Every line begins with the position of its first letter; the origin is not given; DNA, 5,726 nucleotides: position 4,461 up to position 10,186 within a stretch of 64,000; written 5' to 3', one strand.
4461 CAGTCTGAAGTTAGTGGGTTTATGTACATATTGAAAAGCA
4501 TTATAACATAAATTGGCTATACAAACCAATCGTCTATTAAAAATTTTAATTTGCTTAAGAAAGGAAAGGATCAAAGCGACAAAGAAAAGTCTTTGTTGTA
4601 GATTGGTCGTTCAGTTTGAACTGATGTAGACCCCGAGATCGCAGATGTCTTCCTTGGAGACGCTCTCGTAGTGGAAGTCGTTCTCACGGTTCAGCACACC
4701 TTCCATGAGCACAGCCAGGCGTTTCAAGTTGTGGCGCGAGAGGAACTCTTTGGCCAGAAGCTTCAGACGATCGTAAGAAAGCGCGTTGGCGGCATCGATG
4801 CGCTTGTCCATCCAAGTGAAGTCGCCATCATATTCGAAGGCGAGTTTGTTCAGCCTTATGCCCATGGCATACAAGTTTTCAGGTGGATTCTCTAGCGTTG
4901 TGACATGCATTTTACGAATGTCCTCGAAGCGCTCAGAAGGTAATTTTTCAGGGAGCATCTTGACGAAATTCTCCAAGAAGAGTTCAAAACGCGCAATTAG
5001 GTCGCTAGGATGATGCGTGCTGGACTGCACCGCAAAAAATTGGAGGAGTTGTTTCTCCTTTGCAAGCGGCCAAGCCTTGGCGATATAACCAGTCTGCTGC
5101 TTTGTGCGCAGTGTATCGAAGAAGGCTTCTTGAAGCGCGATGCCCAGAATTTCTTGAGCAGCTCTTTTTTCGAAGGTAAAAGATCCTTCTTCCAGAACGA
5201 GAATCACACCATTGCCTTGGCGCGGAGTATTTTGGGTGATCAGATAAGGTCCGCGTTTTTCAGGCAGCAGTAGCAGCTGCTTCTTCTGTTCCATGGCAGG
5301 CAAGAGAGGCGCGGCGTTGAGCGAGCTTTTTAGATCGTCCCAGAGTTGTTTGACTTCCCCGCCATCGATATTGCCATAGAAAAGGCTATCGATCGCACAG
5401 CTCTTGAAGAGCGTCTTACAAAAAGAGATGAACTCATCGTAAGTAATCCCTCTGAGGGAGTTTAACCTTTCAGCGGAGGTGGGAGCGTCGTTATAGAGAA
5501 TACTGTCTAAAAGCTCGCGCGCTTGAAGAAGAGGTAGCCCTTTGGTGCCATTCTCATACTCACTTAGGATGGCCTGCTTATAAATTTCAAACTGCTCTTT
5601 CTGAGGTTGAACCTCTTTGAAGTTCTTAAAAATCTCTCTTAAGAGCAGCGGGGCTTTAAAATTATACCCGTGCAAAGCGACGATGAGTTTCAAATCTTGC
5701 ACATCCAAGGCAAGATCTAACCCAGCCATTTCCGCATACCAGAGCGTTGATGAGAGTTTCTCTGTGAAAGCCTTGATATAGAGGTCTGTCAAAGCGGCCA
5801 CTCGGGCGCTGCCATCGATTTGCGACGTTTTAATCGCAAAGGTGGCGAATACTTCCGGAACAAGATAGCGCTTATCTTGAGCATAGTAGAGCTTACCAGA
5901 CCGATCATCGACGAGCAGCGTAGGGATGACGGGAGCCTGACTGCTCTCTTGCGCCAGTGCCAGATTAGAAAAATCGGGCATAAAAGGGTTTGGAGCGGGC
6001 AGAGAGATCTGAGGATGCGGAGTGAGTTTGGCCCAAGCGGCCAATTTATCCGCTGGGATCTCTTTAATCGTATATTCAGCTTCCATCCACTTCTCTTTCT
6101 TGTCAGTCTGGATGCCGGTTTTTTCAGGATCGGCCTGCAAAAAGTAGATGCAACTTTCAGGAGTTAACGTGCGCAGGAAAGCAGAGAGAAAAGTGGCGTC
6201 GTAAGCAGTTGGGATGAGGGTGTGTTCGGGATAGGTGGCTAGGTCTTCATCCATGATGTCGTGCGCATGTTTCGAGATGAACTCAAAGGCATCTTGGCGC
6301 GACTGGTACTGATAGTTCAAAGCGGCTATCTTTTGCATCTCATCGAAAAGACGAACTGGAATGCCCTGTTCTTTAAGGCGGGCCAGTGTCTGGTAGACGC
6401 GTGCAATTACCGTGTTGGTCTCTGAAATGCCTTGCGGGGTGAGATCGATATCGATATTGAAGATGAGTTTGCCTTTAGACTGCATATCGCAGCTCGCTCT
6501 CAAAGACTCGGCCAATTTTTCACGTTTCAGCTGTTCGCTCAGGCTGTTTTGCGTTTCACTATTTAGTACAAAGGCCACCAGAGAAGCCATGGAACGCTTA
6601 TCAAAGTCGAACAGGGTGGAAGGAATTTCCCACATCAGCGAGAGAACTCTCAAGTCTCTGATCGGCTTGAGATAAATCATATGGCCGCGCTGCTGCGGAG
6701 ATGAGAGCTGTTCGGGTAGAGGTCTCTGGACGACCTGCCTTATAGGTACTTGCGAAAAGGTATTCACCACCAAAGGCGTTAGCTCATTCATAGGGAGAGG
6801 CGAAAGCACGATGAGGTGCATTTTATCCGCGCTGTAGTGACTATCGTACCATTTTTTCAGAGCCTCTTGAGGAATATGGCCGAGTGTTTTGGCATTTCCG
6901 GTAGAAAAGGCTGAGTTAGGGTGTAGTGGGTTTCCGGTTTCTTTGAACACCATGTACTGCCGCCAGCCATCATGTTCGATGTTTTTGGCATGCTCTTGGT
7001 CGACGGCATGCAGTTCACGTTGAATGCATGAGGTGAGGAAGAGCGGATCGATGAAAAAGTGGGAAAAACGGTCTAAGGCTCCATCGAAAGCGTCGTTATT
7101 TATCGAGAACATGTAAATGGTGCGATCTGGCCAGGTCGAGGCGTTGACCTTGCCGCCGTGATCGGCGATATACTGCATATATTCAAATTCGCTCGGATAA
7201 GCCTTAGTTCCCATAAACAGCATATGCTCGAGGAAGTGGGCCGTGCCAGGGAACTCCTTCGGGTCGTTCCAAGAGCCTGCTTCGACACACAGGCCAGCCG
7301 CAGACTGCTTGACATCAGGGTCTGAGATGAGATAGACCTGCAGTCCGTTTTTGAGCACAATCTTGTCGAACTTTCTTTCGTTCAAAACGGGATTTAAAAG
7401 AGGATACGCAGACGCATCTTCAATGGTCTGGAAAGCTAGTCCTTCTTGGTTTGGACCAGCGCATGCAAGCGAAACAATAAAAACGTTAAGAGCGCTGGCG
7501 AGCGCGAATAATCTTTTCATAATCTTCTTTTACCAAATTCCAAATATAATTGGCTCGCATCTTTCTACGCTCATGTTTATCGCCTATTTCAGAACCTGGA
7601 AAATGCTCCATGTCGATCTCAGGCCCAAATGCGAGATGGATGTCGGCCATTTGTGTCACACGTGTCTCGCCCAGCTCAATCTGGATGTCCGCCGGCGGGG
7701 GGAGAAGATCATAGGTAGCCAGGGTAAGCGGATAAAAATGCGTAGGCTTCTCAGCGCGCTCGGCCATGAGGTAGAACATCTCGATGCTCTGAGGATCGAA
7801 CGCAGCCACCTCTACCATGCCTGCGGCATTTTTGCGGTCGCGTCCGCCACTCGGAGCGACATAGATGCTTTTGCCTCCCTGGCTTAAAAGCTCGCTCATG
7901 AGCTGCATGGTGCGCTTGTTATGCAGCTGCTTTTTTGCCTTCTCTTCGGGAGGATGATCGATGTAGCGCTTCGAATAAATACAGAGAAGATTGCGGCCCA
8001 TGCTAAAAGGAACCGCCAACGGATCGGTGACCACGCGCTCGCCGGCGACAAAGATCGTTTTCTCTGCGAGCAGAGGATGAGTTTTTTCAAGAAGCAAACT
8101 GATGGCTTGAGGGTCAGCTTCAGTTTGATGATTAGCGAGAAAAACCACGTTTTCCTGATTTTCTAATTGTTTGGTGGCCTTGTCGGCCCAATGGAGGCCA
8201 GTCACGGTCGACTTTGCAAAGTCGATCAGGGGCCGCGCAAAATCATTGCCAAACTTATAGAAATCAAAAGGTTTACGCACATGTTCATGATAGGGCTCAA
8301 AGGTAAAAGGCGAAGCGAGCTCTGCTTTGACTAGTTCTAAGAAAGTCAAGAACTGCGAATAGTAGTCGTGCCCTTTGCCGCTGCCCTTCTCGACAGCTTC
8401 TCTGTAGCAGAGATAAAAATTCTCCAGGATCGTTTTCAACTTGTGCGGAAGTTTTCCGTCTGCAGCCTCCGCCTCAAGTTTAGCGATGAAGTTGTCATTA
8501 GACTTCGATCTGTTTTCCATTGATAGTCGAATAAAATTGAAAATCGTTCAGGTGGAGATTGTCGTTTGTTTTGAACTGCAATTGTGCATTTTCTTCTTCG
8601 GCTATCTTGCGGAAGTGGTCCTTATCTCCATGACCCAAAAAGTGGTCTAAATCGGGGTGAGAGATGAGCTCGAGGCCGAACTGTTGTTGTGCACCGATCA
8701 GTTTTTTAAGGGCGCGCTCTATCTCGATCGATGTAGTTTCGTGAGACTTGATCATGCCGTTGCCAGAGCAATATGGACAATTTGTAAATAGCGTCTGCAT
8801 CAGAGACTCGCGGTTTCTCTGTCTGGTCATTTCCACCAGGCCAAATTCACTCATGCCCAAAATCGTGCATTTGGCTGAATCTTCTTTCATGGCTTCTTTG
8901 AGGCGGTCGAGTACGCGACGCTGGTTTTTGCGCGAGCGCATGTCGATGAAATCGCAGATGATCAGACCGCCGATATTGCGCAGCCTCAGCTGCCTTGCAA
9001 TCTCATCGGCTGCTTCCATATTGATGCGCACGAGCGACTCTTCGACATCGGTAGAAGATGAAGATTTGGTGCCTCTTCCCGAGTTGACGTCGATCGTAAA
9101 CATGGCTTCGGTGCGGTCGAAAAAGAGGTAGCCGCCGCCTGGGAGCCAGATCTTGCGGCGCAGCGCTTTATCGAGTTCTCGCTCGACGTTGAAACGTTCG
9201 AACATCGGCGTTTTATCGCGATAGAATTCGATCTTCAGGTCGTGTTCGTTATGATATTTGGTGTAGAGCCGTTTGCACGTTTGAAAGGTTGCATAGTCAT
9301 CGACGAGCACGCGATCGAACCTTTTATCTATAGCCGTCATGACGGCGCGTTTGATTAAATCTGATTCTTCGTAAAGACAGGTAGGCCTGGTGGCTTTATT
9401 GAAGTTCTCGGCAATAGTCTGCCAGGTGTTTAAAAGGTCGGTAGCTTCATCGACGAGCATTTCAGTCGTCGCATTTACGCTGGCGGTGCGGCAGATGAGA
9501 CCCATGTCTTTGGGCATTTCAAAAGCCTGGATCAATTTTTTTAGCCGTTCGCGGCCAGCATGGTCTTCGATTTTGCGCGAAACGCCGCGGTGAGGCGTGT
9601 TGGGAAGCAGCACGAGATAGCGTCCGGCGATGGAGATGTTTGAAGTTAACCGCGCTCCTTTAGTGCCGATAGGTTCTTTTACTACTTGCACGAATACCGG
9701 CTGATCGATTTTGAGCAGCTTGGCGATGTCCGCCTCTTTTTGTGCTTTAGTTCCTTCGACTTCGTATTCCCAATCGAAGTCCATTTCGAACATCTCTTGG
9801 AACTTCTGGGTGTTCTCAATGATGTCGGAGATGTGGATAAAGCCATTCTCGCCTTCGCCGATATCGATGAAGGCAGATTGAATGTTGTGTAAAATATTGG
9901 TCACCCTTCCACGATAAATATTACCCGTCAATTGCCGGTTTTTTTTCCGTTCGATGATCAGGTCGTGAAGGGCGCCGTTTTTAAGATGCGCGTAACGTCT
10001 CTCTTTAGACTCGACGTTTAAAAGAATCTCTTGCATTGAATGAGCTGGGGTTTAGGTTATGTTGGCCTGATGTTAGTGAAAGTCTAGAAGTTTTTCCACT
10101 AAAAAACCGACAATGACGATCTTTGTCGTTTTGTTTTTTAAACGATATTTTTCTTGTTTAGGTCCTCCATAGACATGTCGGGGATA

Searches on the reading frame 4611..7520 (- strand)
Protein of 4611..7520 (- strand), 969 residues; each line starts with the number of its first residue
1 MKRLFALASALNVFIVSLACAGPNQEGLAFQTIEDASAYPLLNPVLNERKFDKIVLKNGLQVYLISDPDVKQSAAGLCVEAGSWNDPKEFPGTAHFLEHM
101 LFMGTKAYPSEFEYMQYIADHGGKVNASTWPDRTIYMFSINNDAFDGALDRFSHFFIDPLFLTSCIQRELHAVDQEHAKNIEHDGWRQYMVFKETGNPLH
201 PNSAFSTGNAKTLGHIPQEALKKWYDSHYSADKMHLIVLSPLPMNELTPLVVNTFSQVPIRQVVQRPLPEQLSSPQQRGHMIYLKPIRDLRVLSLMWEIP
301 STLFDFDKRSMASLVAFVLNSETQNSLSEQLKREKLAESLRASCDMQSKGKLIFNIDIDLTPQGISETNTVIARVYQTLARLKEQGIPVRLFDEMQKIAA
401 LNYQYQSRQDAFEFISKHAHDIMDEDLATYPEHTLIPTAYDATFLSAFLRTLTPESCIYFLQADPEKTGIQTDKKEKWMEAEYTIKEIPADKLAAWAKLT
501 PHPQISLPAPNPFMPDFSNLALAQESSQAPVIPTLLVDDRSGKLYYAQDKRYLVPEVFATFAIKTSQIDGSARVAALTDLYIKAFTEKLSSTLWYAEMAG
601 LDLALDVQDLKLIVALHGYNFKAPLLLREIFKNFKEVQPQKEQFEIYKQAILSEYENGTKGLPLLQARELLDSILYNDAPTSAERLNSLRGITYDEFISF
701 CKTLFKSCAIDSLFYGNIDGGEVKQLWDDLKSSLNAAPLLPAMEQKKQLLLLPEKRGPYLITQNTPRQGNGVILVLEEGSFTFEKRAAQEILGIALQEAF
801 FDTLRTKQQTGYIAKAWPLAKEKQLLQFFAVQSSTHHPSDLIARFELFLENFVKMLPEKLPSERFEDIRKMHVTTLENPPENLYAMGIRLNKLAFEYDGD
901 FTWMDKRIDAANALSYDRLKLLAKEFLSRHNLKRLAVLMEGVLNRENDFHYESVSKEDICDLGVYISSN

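Call 34: search_protein_families(library=ncbifam, proteins=[window:4611-7520:-], max_evalue=1e-20)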
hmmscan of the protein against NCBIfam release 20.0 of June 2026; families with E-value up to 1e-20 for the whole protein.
window:4611-7520:- (969 aa): 2 families
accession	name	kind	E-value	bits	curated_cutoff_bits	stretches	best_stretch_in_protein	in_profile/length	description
NF011681.0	PRK15101.1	equivalog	1.1e-130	437.4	765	1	47-916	40-902/961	pitrilysin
TIGR02110.1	PQQ_syn_pqqF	equivalog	9e-58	196.6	320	1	53-391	2-332/697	pyrroloquinoline quinone biosynthesis protein PqqF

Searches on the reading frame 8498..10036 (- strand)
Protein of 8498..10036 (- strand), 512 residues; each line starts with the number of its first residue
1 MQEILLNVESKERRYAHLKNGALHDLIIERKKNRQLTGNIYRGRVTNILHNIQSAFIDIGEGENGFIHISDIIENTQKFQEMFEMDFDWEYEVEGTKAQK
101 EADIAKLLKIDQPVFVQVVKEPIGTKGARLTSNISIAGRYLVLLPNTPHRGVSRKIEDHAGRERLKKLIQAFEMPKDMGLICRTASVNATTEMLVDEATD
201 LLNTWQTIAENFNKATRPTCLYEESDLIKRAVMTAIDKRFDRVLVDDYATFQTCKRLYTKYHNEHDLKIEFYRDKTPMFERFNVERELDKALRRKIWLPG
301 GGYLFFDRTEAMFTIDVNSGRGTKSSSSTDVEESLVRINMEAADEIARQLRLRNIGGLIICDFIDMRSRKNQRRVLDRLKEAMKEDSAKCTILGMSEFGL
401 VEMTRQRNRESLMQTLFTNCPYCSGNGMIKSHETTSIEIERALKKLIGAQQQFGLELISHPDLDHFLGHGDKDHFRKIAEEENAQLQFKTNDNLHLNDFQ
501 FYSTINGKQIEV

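Call 34: search_protein_families(library=ncbifam, proteins=[window:8498-10036:-], max_evalue=1e-20)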
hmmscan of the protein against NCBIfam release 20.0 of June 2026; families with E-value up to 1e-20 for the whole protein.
window:8498-10036:- (512 aa): 5 families
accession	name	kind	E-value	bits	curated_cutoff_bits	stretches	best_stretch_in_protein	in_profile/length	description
TIGR00757.1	RNaseEG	subfamily_domain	5.6e-166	552.6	325.95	1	13-441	2-415/415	Rne/Rng family ribonuclease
NF008689.0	PRK11712.1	equivalog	3.4e-119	398.5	594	1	2-447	3-432/489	ribonuclease G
NF008074.0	PRK10811.1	equivalog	2.6e-90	303.6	908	1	1-442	1-426/1068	ribonuclease E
NF052586.1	RnaseECyano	equivalog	9.7e-86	288.5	900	1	101-430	79-407/619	ribonuclease E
NF052588.1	RnaseEMycob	equivalog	6.7e-76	255.8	1400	1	18-429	344-746/945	ribonuclease E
